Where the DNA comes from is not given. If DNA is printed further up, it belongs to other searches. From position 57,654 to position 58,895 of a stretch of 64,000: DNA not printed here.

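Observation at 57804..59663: PD-(D/E)xK-like protein paired with a CD-NTase/SMODS-like nucleotidyltransferase: possible minimal signalling defence module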

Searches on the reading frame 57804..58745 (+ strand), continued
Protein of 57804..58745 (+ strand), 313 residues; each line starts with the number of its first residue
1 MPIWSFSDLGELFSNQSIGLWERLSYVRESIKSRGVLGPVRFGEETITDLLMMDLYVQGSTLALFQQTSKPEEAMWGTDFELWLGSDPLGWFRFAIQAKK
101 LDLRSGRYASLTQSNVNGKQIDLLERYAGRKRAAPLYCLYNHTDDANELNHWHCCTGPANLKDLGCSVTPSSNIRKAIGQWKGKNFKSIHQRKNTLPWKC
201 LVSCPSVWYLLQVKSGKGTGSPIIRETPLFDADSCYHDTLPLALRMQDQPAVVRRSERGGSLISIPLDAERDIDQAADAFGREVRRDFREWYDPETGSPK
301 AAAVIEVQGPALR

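Call 77: fold_search(model_id=the predicted structure, library=viral)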
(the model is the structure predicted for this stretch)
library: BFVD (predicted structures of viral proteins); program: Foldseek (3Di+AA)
matches with E <= 10: 33; with E <= 0.001: 0
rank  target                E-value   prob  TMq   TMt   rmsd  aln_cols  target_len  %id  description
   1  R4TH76                1.1e-01  0.44  0.25  0.37   9.3       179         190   12  (no name in the UniProt tables at hand)
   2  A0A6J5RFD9            2.3e-01  0.21  0.26  0.42  12.0       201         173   10  Uncharacterized protein [uncultured Caudovirales phage]
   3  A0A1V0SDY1            7.0e-01  0.09  0.15  0.14  10.5        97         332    9  Uncharacterized protein [Indivirus ILV1]
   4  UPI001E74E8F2         1.1e+00  0.09  0.13  0.22   8.7        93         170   12  (no name look-up for this kind of identifier)
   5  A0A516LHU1            1.3e+00  0.06  0.20  0.35   9.7       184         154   12  (no name in the UniProt tables at hand)
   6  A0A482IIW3            1.9e+00  0.05  0.17  0.22  12.7       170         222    8  (no name in the UniProt tables at hand)
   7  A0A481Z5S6            1.9e+00  0.03  0.15  0.26  12.2       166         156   11  Uncharacterized protein [Pithovirus LCPAC103]
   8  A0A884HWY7            2.8e+00  0.04  0.11  0.21   7.0        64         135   14  (no name in the UniProt tables at hand)
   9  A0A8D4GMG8            3.0e+00  0.02  0.17  0.25  13.0       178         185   12  (no name in the UniProt tables at hand)
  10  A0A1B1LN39            4.0e+00  0.01  0.09  0.09  20.3       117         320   18  NS2B-NS3 (Fragment) [Dengue virus type 4]
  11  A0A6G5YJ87            5.7e+00  0.03  0.10  0.23   8.4        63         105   16  (no name in the UniProt tables at hand)
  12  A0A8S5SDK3            6.1e+00  0.06  0.12  0.30   3.8        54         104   17  Uncharacterized protein [Siphoviridae sp. ctnpt50]
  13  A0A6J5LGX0            6.1e+00  0.03  0.14  0.26  10.3       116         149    8  Uncharacterized protein [uncultured Caudovirales phage]
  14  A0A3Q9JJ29            6.1e+00  0.03  0.12  0.21   4.6        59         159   15  (no name in the UniProt tables at hand)
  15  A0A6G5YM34            6.4e+00  0.03  0.07  0.19   9.8        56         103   11  (no name in the UniProt tables at hand)
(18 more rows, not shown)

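Call 82: search_protein_representatives(alignment_id=A1)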
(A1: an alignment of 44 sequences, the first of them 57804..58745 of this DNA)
Query: 44 sequences, 313 profile positions. Proteins with E-value up to 0.001 (for the whole library): 2429; up to 1e-10: 1394; up to 1e-30: 319. The best 150 are listed.
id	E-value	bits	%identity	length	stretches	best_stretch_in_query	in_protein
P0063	3.0e-136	470.0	-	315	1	1-309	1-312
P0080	3.9e-110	384.2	-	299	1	1-308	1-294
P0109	3.2e-108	377.9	-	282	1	6-307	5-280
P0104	9.3e-106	369.8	-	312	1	1-311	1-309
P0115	7.5e-101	353.7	-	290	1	3-250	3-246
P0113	2.5e-100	352.0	-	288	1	1-256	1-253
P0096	2.1e-97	342.4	-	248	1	1-232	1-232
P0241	2.9e-94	332.1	-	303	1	1-307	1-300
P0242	3.8e-93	328.4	-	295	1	6-307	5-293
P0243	8.3e-88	310.9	-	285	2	1-253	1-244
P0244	3.2e-87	308.9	-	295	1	1-256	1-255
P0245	4.3e-87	308.5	-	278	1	6-269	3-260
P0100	2.2e-84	299.6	-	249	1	1-177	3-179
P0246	1.1e-82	294.0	-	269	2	8-249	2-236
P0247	4.9e-82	291.9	-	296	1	8-308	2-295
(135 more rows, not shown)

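Call 83: search_dna_similar(query=window:57804-58745:+, collection=plasmids, mode=protein, max_evalue=0.001, max_rows=30)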
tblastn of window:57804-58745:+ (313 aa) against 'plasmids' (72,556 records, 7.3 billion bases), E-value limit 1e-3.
Records with a match: 20; places in all: 21; records where one place covers at least 80% of the query: 2.
Best place of each record, by identity: <60% 20.
By first word of the organism name: Rhodococcus 11; Prescottella 5; Bacillus 1; Vibrio 1; Alkalihalophilus 1; Kitasatospora 1.
By predicted mobility (MOB-suite, as given by PLSDB): non-mobilizable 8; mobilizable 6; conjugative 6.
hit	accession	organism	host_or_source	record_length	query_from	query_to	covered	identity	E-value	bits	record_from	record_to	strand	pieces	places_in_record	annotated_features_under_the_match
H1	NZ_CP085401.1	Bacillus tropicus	single cell,soil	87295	7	205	64%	35.7%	2e-33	137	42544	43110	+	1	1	DUF6615 family protein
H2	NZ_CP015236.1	Rhodococcus fascians D188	Chrysanthemum x morifolium,Culture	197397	35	287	81%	26.6%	3e-6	56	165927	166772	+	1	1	DUF6615 family protein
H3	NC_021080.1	Rhodococcus fascians D188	-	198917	35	287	81%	26.6%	3e-6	56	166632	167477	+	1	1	DUF6615 family protein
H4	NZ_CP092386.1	Vibrio gigantis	Bacterial culture,seawater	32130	9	204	63%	31.0%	6e-10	67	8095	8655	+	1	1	DUF6615 family protein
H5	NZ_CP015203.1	Rhodococcus sp. 008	Skate,bacterial culture,renal tissue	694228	35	203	54%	30.1%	4e-10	68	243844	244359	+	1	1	DUF6615 family protein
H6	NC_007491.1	Rhodococcus erythropolis PR4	seawater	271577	40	203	52%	29.8%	1e-9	67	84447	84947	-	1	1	DUF6615 family protein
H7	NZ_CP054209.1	Rhodococcus qingshengii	cell culture,carbendazim contaminated ...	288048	40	203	52%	29.8%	1e-9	67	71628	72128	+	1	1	DUF6615 family protein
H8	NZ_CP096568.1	Rhodococcus qingshengii JCM 15477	sandy loam,soil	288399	40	203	52%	29.8%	1e-9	67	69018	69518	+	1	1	DUF6615 family protein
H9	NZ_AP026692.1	Rhodococcus qingshengii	cruid oil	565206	40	203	52%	29.8%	1e-9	67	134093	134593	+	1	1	DUF6615 family protein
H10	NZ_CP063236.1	Rhodococcus qingshengii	soil,Saratov Oil Refinery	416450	40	203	52%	29.8%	3e-9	66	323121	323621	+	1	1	DUF6615 family protein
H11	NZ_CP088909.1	Rhodococcus qingshengii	cell culture,forest soil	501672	40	203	52%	29.8%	7e-9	64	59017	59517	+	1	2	DUF6615 family protein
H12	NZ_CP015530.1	Rhodococcus sp. WB1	soil,PCBs contaminated soil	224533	35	203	54%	27.6%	4e-6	56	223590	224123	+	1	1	DUF6615 family protein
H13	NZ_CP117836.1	Alkalihalophilus pseudofirmus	cell culture,soil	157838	20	174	50%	28.2%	1e-4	51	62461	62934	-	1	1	DUF6615 family protein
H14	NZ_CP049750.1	Rhodococcus fascians A21d2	Oenothera speciosa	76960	3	151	48%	29.0%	1e-5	55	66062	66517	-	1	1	DUF6615 family protein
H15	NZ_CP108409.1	Kitasatospora sp. NBC_01300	-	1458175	44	199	50%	27.0%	3e-5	53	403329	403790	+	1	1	record has no annotation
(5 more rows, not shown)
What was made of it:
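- On Pfam DUF6615 (PF20320): RefSeq annotates the plasmid homologues as 'DUF6615 family protein' (call 83).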

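Call 86: get_annotated_region(hit=H1, flank=5000)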
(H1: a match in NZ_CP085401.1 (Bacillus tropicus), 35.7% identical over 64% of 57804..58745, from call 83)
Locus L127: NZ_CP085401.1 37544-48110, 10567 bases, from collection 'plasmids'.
description: Bacillus tropicus strain CK18 plasmid unnamed2, complete sequence
organism: Bacillus tropicus (NCBI taxid 2026188)
taxonomy: Bacteria; Bacillota; Bacilli; Bacillales; Bacillaceae; Bacillus; Bacillus tropicus
host: -; source: single cell,soil; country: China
typing (MOB-suite, as given by PLSDB): non-mobilizable; replicon rep_cluster_1698
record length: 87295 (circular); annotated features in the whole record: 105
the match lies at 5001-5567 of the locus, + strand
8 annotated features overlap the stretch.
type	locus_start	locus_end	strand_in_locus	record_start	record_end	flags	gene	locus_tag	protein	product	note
CDS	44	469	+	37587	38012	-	-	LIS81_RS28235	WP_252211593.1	hypothetical protein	-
CDS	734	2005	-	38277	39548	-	-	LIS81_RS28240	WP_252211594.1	hypothetical protein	-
CDS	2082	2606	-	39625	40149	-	-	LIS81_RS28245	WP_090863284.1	hypothetical protein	-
CDS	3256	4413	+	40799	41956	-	-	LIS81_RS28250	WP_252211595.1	restriction endonuclease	GO:0009307 - DNA restriction-modification system [Evidence IEA]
CDS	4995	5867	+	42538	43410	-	-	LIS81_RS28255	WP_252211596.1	DUF6615 family protein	-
CDS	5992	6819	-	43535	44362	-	-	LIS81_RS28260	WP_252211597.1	hypothetical protein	-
CDS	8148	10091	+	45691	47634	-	-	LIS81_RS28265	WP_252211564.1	AAA family ATPase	-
CDS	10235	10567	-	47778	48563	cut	-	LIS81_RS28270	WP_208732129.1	hypothetical protein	-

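Call 87: get_annotated_region(hit=H4, flank=5000)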
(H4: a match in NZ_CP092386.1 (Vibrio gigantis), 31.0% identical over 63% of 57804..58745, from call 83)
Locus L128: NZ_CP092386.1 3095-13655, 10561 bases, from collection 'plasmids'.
description: Vibrio gigantis strain ACE001 plasmid unnamed, complete sequence
organism: Vibrio gigantis (NCBI taxid 296199)
taxonomy: Bacteria; Pseudomonadota; Gammaproteobacteria; Vibrionales; Vibrionaceae; Vibrio; Vibrio gigantis
host: -; source: Bacterial culture,seawater; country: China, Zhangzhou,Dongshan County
typing (MOB-suite, as given by PLSDB): non-mobilizable; replicon rep_cluster_1317
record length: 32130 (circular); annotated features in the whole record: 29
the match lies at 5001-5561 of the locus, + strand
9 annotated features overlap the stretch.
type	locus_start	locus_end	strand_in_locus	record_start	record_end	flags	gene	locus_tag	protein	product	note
CDS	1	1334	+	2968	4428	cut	-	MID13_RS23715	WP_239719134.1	N-6 DNA methylase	GO:0006306 - DNA methylation [Evidence IEA]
CDS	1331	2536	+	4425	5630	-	-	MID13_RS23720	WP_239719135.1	restriction endonuclease subunit S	GO:0006304 - DNA modification [Evidence IEA]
CDS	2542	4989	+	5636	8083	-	-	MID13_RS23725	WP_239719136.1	EcoAI/FtnUII family type I restriction enzme subunit R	-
CDS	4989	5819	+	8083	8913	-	-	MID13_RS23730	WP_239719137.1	DUF6615 family protein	-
CDS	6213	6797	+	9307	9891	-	-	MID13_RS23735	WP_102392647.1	restriction endonuclease subunit S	GO:0006304 - DNA modification [Evidence IEA]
CDS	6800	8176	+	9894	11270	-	-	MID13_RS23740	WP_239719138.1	N-6 DNA methylase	GO:0006306 - DNA methylation [Evidence IEA]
CDS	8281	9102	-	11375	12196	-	-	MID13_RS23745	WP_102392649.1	nucleotidyl transferase AbiEii/AbiGii toxin family protein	-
CDS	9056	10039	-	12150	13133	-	-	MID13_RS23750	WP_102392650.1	type IV toxin-antitoxin system AbiEi family antitoxin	-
CDS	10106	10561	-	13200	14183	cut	-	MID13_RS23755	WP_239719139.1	hypothetical protein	-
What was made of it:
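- It overlaps the stop of hsdR in a Vibrio plasmid (call 87). DUF6615 embedded in Type I R-M operons resembles PrrC-type guards (call 87; the resemblance is my inference).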

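Call 88: get_annotated_region(hit=H5, flank=5000)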
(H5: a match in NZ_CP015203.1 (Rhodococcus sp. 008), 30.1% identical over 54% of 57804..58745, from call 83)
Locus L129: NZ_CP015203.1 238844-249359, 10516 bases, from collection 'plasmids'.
description: Rhodococcus sp. 008 plasmid pR8L1, complete sequence
organism: Rhodococcus sp. 008 (NCBI taxid 1723645)
taxonomy: Bacteria; Actinomycetota; Actinomycetes; Mycobacteriales; Nocardiaceae; Rhodococcus; Rhodococcus sp. 008
host: -; source: Skate,bacterial culture,renal tissue; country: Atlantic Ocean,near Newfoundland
typing (MOB-suite, as given by PLSDB): mobilizable; relaxase MOBP
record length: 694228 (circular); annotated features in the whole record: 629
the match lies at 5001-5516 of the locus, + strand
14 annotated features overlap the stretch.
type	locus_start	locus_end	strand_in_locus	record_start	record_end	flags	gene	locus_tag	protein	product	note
CDS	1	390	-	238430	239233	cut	-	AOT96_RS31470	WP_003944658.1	hypothetical protein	-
CDS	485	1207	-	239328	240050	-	-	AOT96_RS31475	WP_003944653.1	SOS response-associated peptidase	GO:0018142 - obsolete protein-DNA covalent cross-linking [Evidence IEA]; GO:0009432 - SOS response [Evidence IEA]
CDS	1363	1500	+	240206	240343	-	-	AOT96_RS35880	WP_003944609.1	hypothetical protein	-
CDS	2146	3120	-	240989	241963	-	ligD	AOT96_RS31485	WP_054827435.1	non-homologous end-joining DNA ligase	GO:0006310 - DNA recombination [Evidence IEA]; GO:0006281 - DNA repair [Evidence IEA]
CDS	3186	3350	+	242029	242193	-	-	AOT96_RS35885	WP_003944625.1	hypothetical protein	-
CDS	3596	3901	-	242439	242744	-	-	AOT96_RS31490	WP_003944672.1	hypothetical protein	-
CDS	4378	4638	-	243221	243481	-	-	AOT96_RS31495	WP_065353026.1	WhiB family transcriptional regulator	-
CDS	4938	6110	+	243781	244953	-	-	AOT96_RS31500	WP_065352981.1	DUF6615 family protein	-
CDS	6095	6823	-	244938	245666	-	-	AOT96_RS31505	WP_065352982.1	hypothetical protein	-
CDS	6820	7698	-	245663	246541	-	-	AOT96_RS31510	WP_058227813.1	RAMP superfamily CRISPR-associated protein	-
CDS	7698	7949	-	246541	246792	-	-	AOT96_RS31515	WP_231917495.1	hypothetical protein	-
CDS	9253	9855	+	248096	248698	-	-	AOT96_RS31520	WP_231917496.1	polysaccharide deacetylase family protein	GO:0005975 - carbohydrate metabolic process [Evidence IEA]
CDS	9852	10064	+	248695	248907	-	-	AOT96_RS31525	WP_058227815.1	hypothetical protein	-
CDS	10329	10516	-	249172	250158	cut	-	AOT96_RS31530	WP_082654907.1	hypothetical protein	-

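Call 91: search_protein_families(library=pfam, alignment_id=A4, max_evalue=0.01)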
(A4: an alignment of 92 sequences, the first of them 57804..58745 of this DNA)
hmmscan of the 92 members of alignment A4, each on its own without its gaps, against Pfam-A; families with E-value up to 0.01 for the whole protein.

A. member 1, window:57804-58745:+ (313 aa): 1 family
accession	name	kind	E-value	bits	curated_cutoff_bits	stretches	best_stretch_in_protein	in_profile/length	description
PF20320.3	DUF6615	-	7.5e-11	42.5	23.8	1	41-144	26-136/289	Family of unknown function (DUF6615)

B. families by the number of members that match (of 92 scanned): 5 families
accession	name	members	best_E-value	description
PF20320.3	DUF6615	90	2.4e-17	Family of unknown function (DUF6615)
PF15208.11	Rab15_effector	2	0.00011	Rab15 effector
PF00779.24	BTK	2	0.00037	BTK motif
PF24229.1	Phage_TreK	1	0.0013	Staphylococcus phage terminal repeat-encoded protein TreK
PF22490.1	EndA_linker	1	0.0058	tRNA-splicing endonuclease, linker domain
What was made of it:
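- On CBASS type I: Of 92 family representatives, 90 match only DUF6615 (call 91).
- Closest known: Cap4 / LmuA. Different: DUF6615 proteins are single-domain in 90 of 92 representatives (call 91).
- Closest known: Hjc Holliday-junction resolvase / human Rep15 fold. Same: Two DUF6615 members hit the Pfam Rab15_effector profile (call 91).
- The DUF6615 superfamily is large: 2,429 representative clusters, nearly all single-domain proteins of 250-300 aa (calls 82, 91).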

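Call 96: find_encoding_contigs(protein=P0120, flank=5000, max_places=3)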
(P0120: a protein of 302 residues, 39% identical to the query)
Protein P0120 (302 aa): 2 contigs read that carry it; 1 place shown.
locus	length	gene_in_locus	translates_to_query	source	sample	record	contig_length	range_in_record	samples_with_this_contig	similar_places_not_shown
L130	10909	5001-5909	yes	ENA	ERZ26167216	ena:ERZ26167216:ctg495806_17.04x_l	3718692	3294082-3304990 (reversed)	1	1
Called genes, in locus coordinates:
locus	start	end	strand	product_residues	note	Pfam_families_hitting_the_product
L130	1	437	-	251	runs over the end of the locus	PF00903:Glyoxalase, PF18029:Glyoxalase_6 (weak), PF00903:Glyoxalase (weak)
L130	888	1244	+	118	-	-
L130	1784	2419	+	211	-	-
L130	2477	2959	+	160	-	-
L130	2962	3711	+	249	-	PF08937:ThsB_TIR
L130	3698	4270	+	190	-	PF08937:ThsB_TIR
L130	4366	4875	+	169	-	-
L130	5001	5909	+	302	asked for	-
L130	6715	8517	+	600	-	-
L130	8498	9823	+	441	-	-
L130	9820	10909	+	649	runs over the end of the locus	PF00176:SNF2-rel_dom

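Call 99: search_protein_families(library=padloc, proteins=[L130:4366-4872:+, L012:10361-11518:+], max_evalue=0.001)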
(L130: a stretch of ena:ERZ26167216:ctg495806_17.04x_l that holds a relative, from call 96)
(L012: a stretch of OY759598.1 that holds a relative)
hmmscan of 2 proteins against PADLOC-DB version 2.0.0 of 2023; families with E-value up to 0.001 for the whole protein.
L130:4366-4872:+ (169 aa): 0 families

L012:10361-11518:+ (386 aa): 2 families
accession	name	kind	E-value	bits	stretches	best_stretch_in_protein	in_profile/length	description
PDLC02657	DndA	-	9.5e-108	358.8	1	9-377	1-372/372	DndA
PDLC02759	SspA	-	1.4e-107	358.3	1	10-381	1-374/374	SspA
